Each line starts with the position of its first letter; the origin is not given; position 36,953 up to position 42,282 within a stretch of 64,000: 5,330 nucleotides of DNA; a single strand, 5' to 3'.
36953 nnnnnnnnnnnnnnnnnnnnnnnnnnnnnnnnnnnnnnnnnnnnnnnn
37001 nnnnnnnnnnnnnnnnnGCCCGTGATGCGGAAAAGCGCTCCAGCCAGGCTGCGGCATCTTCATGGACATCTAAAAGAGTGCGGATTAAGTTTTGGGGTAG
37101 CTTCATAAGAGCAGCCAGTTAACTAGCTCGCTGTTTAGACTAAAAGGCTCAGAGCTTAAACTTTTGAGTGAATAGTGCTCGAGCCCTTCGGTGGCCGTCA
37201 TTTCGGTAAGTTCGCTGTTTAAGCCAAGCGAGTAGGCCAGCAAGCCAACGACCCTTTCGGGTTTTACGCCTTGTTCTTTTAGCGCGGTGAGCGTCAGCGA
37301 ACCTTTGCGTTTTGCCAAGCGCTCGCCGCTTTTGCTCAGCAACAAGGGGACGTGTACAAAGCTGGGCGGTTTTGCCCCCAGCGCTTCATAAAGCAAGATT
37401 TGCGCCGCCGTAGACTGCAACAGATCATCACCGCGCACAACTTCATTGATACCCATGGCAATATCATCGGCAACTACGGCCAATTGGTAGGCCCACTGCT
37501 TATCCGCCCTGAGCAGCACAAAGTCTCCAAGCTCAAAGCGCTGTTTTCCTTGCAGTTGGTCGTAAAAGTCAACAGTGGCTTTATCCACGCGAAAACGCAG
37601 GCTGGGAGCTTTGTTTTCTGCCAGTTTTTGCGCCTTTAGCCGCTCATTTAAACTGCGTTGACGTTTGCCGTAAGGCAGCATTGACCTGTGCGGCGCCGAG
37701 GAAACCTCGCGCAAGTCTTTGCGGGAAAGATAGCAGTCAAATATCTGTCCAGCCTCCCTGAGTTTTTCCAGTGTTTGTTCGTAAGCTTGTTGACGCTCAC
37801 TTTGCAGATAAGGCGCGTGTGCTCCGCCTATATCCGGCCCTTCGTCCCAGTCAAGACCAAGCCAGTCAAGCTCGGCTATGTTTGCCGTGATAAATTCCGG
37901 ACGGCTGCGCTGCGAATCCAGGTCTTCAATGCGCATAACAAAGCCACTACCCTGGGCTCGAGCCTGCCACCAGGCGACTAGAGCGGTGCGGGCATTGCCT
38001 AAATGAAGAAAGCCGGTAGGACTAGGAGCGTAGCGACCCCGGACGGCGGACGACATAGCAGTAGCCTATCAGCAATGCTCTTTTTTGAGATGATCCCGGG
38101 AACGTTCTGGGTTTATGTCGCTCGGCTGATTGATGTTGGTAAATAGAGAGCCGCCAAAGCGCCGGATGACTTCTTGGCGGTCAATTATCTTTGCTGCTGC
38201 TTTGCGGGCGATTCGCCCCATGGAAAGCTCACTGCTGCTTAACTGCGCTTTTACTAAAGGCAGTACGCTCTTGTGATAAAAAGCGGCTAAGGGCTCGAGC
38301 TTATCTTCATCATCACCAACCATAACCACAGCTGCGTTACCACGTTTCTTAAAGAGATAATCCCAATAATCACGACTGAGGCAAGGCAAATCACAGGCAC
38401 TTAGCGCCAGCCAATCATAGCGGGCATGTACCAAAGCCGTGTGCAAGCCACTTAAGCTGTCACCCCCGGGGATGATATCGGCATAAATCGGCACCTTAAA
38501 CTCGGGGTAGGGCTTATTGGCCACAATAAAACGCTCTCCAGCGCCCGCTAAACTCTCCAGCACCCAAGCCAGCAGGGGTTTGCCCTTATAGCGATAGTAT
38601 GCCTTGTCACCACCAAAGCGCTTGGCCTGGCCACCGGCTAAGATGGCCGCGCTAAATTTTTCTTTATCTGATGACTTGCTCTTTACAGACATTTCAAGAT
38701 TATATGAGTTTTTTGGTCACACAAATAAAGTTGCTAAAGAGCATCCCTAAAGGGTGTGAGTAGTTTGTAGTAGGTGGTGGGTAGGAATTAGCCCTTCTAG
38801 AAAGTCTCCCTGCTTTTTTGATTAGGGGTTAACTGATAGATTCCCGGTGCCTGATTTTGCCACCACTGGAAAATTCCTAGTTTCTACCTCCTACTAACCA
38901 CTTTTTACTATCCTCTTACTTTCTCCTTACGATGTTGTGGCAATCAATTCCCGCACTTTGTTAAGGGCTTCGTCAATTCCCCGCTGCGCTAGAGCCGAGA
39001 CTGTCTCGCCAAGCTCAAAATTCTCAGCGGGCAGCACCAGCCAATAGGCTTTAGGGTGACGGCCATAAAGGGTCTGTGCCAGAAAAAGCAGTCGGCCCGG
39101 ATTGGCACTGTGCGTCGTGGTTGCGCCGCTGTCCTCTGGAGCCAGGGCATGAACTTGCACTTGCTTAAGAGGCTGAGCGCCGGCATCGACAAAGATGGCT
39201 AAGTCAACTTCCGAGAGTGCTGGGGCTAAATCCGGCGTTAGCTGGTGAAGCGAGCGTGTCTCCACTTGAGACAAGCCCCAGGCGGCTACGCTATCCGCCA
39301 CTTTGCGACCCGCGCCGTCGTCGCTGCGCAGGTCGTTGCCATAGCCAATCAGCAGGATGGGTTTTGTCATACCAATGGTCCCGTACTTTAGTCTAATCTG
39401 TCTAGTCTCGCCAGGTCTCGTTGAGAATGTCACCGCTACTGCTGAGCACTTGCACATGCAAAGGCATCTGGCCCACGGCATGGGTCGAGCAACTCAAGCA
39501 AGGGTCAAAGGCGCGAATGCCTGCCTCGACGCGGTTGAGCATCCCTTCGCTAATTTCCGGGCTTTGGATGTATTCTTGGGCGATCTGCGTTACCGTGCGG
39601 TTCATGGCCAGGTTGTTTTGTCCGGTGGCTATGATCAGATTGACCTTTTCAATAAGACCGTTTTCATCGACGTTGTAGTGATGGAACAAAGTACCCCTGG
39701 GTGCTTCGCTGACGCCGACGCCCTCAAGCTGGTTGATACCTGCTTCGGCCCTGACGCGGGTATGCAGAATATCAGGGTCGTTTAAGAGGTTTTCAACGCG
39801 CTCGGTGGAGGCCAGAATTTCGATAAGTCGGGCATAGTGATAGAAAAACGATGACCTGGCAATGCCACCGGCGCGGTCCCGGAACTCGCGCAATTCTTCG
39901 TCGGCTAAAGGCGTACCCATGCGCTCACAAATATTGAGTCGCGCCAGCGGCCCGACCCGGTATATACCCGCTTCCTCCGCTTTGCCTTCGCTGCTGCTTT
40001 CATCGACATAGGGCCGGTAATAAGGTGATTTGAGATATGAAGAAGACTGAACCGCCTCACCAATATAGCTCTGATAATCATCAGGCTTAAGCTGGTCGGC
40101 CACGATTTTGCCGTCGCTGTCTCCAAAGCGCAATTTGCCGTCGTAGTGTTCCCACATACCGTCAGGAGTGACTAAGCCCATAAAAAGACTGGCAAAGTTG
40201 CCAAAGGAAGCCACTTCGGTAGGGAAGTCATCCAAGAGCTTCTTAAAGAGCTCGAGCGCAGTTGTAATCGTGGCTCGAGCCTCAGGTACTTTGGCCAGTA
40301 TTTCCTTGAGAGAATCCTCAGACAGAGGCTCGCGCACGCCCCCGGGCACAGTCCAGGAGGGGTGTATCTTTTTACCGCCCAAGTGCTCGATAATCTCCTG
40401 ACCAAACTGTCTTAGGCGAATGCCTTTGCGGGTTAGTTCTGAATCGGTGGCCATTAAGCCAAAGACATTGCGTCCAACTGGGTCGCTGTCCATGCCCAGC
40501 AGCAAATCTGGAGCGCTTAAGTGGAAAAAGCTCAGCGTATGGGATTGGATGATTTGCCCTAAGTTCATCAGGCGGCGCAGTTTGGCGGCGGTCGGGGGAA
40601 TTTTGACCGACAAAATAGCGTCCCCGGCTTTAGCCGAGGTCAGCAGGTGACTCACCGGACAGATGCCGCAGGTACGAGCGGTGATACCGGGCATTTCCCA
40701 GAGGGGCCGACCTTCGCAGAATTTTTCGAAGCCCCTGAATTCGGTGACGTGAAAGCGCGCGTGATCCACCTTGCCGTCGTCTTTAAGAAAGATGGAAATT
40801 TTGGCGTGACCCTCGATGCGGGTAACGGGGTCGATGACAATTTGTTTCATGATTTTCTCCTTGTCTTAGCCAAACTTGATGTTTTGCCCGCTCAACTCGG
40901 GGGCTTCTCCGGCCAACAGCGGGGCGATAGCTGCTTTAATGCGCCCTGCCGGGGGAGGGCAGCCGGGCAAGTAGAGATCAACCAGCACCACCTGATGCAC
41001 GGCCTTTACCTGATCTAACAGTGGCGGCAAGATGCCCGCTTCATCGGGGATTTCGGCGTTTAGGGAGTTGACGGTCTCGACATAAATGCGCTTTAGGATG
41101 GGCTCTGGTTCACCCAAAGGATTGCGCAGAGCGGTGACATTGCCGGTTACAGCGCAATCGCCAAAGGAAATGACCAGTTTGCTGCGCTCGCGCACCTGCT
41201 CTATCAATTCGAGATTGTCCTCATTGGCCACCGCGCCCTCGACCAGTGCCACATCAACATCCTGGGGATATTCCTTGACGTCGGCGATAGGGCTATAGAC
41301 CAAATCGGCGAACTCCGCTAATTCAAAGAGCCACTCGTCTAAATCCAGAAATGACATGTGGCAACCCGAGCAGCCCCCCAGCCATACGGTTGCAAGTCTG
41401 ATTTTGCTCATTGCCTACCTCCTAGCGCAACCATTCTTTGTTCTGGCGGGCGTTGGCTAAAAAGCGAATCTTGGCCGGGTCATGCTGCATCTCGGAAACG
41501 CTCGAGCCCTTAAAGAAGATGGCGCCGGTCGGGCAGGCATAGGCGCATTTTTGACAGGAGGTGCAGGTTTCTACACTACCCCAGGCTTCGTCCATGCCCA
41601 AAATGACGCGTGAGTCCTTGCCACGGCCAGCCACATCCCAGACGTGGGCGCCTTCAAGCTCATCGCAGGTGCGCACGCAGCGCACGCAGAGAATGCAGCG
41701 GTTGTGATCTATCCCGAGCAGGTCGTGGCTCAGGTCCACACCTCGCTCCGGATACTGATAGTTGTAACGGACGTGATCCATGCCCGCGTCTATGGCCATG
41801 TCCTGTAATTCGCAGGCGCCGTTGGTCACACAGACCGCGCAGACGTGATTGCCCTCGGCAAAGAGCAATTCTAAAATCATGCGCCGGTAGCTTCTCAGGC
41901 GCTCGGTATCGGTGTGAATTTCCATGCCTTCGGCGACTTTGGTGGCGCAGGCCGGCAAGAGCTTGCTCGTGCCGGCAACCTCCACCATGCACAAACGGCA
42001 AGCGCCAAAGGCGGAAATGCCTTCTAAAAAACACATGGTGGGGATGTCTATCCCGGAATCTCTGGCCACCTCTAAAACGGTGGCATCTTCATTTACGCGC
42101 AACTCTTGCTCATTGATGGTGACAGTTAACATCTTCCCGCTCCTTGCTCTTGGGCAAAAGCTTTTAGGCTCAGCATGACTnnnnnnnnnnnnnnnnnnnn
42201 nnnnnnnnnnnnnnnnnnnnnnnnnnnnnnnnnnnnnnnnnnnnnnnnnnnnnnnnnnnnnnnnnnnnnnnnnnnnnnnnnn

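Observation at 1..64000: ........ (XhoI-site core) behaves as a highly iterated palindrome, about 1 per kb and in all reading frames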

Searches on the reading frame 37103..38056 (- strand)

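Call 28: search_protein_families(library=pfam, max_evalue=0.000001, proteins=[window:37103-38056:-])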
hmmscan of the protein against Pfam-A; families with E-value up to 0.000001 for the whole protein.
window:37103-38056:- (317 aa): 1 family
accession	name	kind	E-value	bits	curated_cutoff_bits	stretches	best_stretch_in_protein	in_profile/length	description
PF00749.27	tRNA-synt_1c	-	2.5e-57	194.6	23.4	1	5-313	2-313/314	tRNA synthetases class I (E and Q), catalytic domain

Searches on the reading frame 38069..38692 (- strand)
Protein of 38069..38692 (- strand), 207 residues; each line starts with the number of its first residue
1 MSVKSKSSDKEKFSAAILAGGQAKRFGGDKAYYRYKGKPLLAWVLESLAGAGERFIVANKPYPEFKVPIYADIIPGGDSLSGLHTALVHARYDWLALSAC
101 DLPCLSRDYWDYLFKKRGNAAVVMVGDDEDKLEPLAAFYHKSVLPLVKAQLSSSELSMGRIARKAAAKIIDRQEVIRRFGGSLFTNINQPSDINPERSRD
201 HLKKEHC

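Call 28: search_protein_families(library=pfam, max_evalue=0.000001, proteins=[window:38069-38692:-])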
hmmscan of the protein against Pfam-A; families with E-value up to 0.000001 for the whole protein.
window:38069-38692:- (207 aa): 1 family
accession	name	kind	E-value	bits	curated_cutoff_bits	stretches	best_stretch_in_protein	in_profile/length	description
PF12804.13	NTP_transf_3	-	1.1e-30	107.4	27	1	15-153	1-147/160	MobA-like NTP transferase domain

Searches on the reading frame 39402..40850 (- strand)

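Call 11: search_protein_families(library=ncbifam, proteins=[window:39402-40850:-])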
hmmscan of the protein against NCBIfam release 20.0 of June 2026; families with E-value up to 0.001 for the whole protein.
window:39402-40850:- (482 aa): 11 families
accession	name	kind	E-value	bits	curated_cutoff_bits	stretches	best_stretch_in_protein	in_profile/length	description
NF041785.2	VhuA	equivalog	8.6e-121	403.4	800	1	1-426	1-415/418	F420-non-reducing hydrogenase Vhu subunit A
NF040828.1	sulfhyd_ShyA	equivalog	2.3e-53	181.6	700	1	4-459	3-413/415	NAD(P)-dependent hydrogenase/sulfhydrogenase 2 subunit alpha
NF033181.1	NiFeSe_hydrog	equivalog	3.5e-48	164.7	600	2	1-132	1-131/507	nickel-dependent hydrogenase large subunit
NF045518.1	H2_NiFeSe_large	exception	2.6e-46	158.4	780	1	3-459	3-482/485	NiFeSe hydrogenase large subunit HysA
TIGR03295.1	frhA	equivalog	3.8e-46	157.9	392.5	2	2-208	3-198/412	coenzyme F420 hydrogenase subunit alpha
NF040832.1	sulfhyd_HydA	equivalog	1.1e-34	120.3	880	1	4-459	5-424/426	NADPH-dependent hydrogenase/sulfhydrogenase 1 subunit alpha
NF007778.0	PRK10467.1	equivalog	1.2e-24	86.5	969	2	2-115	3-115/567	hydrogenase 2 large subunit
NF007550.0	PRK10170.1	equivalog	3.5e-20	71.9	1101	2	2-117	17-132/597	Ni/Fe-hydrogenase large subunit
NF004739.1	PRK06075.1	equivalog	7.7e-08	31.5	360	1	17-202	15-183/384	NADH-quinone oxidoreductase subunit D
NF041786.2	VhuU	equivalog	2.7e-06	27.1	70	1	432-459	2-29/45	F420-non-reducing hydrogenase selenoprotein subunit VhuU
TIGR01962.1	NuoD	equivalog_domain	3.8e-06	26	459.35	1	15-202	15-185/386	NADH dehydrogenase (quinone) subunit D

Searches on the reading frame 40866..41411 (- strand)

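Call 28: search_protein_families(library=pfam, max_evalue=0.000001, proteins=[window:40866-41411:-])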
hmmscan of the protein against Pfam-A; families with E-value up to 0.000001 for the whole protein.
window:40866-41411:- (181 aa): 1 family
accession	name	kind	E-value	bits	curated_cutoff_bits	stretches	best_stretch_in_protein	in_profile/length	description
PF01058.29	Oxidored_q6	-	5.9e-29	100.8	27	1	14-163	1-126/128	NADH ubiquinone oxidoreductase, 20 Kd subunit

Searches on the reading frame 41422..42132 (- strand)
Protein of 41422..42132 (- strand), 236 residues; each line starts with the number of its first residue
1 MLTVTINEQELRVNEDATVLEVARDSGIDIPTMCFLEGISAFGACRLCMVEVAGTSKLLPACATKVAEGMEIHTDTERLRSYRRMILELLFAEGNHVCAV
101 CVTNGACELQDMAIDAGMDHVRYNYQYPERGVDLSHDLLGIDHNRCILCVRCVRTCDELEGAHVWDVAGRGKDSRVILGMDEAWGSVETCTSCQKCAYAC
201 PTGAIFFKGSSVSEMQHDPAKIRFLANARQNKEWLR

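Call 28: search_protein_families(library=pfam, max_evalue=0.000001, proteins=[window:41422-42132:-])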
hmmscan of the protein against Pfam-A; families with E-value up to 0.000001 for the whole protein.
window:41422-42132:- (236 aa): 3 families
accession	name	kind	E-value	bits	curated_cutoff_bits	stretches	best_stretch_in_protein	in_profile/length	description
PF13510.11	Fer2_4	-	5.5e-19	68.4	22.8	1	1-76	3-81/82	2Fe-2S iron-sulfur cluster binding domain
PF10588.14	NADH-G_4Fe-4S_3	-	1.9e-15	56.5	27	1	83-122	1-40/40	NADH-ubiquinone oxidoreductase-G iron-sulfur binding region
PF12838.12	Fer4_7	-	3e-07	31.2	27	1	145-204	1-52/52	4Fe-4S dicluster domain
